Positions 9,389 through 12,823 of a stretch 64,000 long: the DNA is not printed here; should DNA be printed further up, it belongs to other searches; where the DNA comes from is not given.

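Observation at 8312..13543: The 1743-aa hybrid multi-kinase (STK-like, NTPase, TPR, GAF, histidine kinase) has an atypical catalytic loop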

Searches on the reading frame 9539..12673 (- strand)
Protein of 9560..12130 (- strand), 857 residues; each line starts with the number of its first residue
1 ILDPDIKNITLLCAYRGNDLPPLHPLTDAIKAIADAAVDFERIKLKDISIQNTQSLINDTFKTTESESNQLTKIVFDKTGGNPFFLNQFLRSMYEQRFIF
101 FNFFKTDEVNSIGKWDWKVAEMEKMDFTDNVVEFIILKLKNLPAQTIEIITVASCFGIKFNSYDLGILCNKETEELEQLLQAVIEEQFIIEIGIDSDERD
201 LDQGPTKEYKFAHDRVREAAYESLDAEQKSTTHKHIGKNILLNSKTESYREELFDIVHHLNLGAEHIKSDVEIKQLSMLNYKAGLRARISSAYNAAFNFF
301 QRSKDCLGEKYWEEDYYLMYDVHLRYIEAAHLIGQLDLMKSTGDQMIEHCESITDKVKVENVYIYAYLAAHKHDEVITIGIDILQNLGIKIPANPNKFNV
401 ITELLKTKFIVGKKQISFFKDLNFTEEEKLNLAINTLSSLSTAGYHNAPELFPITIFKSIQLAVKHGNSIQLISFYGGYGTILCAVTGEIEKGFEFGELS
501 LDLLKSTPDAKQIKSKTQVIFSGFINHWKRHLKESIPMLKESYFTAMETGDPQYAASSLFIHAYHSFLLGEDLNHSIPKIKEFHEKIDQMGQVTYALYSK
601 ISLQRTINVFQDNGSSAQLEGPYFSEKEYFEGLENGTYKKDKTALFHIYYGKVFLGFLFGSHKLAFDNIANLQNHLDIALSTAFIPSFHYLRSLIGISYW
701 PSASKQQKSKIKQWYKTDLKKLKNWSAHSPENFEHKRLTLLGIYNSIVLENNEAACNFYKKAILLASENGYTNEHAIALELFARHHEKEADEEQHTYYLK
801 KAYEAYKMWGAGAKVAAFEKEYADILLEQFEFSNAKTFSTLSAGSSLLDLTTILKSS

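Call 50: search_protein_families(library=pfam, proteins=[window:9560-12130:-], max_evalue=1)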
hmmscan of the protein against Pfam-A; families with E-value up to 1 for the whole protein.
window:9560-12130:- (857 aa): 2 families
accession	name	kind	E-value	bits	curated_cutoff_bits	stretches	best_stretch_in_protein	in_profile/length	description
PF25503.1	TPR_CHK1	-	0.013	15.3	27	1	682-746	97-161/245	CHK1-like, TPR repeats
PF08684.15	ocr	-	0.16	12.9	25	0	142-196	44-96/101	DNA mimic ocr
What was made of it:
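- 9536..12106 (-): Helical/winged-helix arm plus a TPR-like α-solenoid, residues 480-1336. Pfam TPR_CHK1 only E 0.013 (call 50).
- Checked: Pfam does not call them at significance; TPR_CHK1 scores only E 0.013 (call 50).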

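Call 79: predict_structure(alignment_id=A3)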
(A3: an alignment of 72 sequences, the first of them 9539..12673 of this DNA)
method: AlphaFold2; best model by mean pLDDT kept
length: 1045 residues; sequences in the alignment: 72
mean_pLDDT: 88.9   pTM: 0.82
mean pLDDT of the five models: 88.9, 88.7, 87.6, 86.8, 86.4
residues with pLDDT >= 90: 681; 70-90: 294; 50-70: 38; < 50: 32
segments of 3 or more residues with pLDDT < 50: 376-382, 1011-1031
pLDDT, mean of each block of 10 residues (from residue 1): 69 93 86 91 89 76 85 89 90 93 91 88 91 76 91 87 94 90 90 93 86 88 94 92 89 90 85 86 71 78 76 81 91 89 88 89 89 60 65 87 92 93 77 87 93 94 91 88 94 93 95 90 95 94 91 91 95 94 97 95 94 94 88 96 96 96 95 98 94 94 97 98 89 91 97 96 92 91 97 90 94 85 92 97 96 92 95 95 94 94 97 97 86 94 98 98 95 96 97 96 81 41 38 68 57
secondary structure, 60 per line:
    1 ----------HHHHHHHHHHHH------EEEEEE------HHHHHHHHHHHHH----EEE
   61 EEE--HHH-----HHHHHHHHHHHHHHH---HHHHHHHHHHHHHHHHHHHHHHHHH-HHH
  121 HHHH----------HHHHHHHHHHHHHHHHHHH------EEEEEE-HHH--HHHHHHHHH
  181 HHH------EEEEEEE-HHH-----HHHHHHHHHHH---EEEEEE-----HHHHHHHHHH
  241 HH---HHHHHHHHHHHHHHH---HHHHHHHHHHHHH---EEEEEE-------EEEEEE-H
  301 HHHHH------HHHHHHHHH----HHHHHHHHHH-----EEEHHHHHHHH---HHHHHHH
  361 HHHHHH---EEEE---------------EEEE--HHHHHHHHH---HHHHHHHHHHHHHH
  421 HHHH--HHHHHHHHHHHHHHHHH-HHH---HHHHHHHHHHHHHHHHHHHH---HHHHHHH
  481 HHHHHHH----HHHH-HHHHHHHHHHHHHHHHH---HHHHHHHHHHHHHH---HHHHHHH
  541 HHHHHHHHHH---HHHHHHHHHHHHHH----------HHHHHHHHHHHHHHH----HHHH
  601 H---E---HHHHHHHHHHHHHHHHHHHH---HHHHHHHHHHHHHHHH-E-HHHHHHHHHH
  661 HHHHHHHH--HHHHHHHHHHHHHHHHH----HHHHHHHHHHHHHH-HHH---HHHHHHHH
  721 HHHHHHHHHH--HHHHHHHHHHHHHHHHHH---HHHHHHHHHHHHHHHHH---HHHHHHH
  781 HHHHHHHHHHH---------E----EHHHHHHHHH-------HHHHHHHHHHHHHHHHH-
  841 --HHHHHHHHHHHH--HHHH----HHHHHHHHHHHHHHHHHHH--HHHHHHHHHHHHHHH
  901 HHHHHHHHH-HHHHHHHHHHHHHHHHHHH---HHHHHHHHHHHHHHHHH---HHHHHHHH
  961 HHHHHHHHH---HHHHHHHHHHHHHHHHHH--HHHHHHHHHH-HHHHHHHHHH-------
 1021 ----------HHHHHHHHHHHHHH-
elements in order (helices of 4 or more, strands of 3 or more residues): H11-22 E29-34 H41-53 E58-63 H74-88 H92-116 H118-124 H135-153 E160-165 H172-183 E190-196 H206-216 E220-225 H231-242 H246-260 H264-276 E280-285 E293-298 H300-305 H312-320 H325-334 E340-342 H343-350 H354-366 E370-373 E389-392 H395-403 H407-424 H427-443 H451-470 H474-487 H492-495 H497-513 H517-530 H534-550 H554-567 H578-592 H597-601 H609-628 H632-647 H651-668 H671-687 H692-705 H713-730 H733-750 H754-770 H774-791 H807-815 H823-839 H843-854 H857-860 H865-883 H886-909 H911-929 H933-949 H953-969 H973-990 H993-1002 H1004-1013 H1031-1044
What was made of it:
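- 9536..12106 (-): AF2 model pLDDT 88.9 with about 30 paired helices (call 79).
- On STAND NTPase: AF2 model pLDDT 88.9 (call 79).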

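Call 81: fold_search(model_id=the predicted structure, library=pdb)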
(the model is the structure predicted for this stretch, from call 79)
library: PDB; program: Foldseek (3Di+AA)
matches with E <= 10: 1491; with E <= 0.001: 44
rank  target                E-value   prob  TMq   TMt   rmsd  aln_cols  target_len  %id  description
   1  6mfv_A                8.7e-10  1.00  0.29  0.42  13.9       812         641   14  Crystal structure of the Signal Transduction ATPase with Numerous Domains (STAND) protein with a tetratricopeptide rep (released 2019-02-20)
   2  3shf                  1.9e-07  1.00  0.29  0.27  10.1       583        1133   13  Crystal structure of the R265S mutant of full-length murine Apaf-1 (released 2011-08-24)
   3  8bbg_D                2.8e-06  1.00  0.15  0.13  30.3      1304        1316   12  Structure of the IFT-A complex; anterograde IFT-A train model (released 2022-12-21)
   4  9zjz                  2.9e-06  1.00  0.23  0.22  18.5      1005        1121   11  Human sterile alpha motif domain-containing protein 9 (SAMD9), loss-of-function mutant R685Q/G686C/I968C (released 2026-02-25)
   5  9zjr                  5.5e-06  1.00  0.23  0.22  18.0       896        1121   11  Human sterile alpha motif domain-containing protein 9 (SAMD9), monomer (released 2026-02-25)
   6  9zjs_B                6.6e-06  1.00  0.21  0.21  17.2       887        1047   10  Human sterile alpha motif domain-containing protein 9 (SAMD9), asymmetric dimer "shell" shape (released 2026-02-25)
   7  8s0e_G                1.5e-05  1.00  0.17  0.45  15.7       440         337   11  H. sapiens OCCM bound to double stranded DNA (released 2024-10-02)
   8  8bob_C                1.8e-05  1.00  0.28  0.62   6.1       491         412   12  Structural basis for negative regulation of the maltose system (released 2023-10-18)
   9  4m9s_A                2.6e-05  1.00  0.16  0.30  18.7       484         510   12  crystal structure of CED-4 bound CED-3 fragment (released 2013-10-23)
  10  4m9s_B                3.1e-05  1.00  0.16  0.30  18.4       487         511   13  crystal structure of CED-4 bound CED-3 fragment (released 2013-10-23)
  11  7dhg_C                6.7e-05  1.00  0.14  0.25  27.6       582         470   10  Crystal structure of SARS-CoV-2 Orf9b complex with human TOM70 (released 2021-05-12)
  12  9qlv_A                1.3e-04  1.00  0.16  0.21  16.4       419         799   12  Cryo-EM structure of Arabidopsis TIR-NLR WRR4A tetramer in complex with effector CCG40 (released 2026-04-08)
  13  4buj_B                1.4e-04  1.00  0.19  0.16  35.5      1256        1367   10  Crystal structure of the S. cerevisiae Ski2-3-8 complex (released 2013-08-28)
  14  7jps_D                1.4e-04  1.00  0.17  0.40  16.2       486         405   10  ORC-DNA: Human Origin Recognition Complex (ORC) with DNA bound in the core (released 2020-09-09)
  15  7jpo_D                1.7e-04  1.00  0.19  0.45  14.8       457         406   10  ORC-O1AAA: Human Origin Recognition Complex (ORC) with dynamic/unresolved ORC2 WH (released 2020-09-02)
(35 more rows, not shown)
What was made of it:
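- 12107..12658 (-): AAA_16 STAND NTPase core. Walker A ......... at 12545-12571; Walker B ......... at 12167-12193. Fold matches 6mfv, Apaf-1, MalT and CED-4 (call 81).
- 9536..12106 (-): TPR-protein and STAND matches (call 81).
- On STAND NTPase: Top PDB matches are 6mfv (STAND-TPR, E 9e-10), Apaf-1, SAMD9, MalT and CED-4 (call 81).
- Closest known: STAND NTPases with an N-terminal effector and a C-terminal TPR sensor. Same: NOD with Walker A/B, a helical/winged-helix arm and a TPR-like solenoid (calls 79, 81).
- Checked: Its best PDB matches are a STAND-TPR protein (6mfv), Apaf-1, SAMD9, MalT and CED-4 (calls 79, 81).
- The middle region is STAND plus TPR-like (calls 79, 81). STAND NTPase architecture (call 81).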
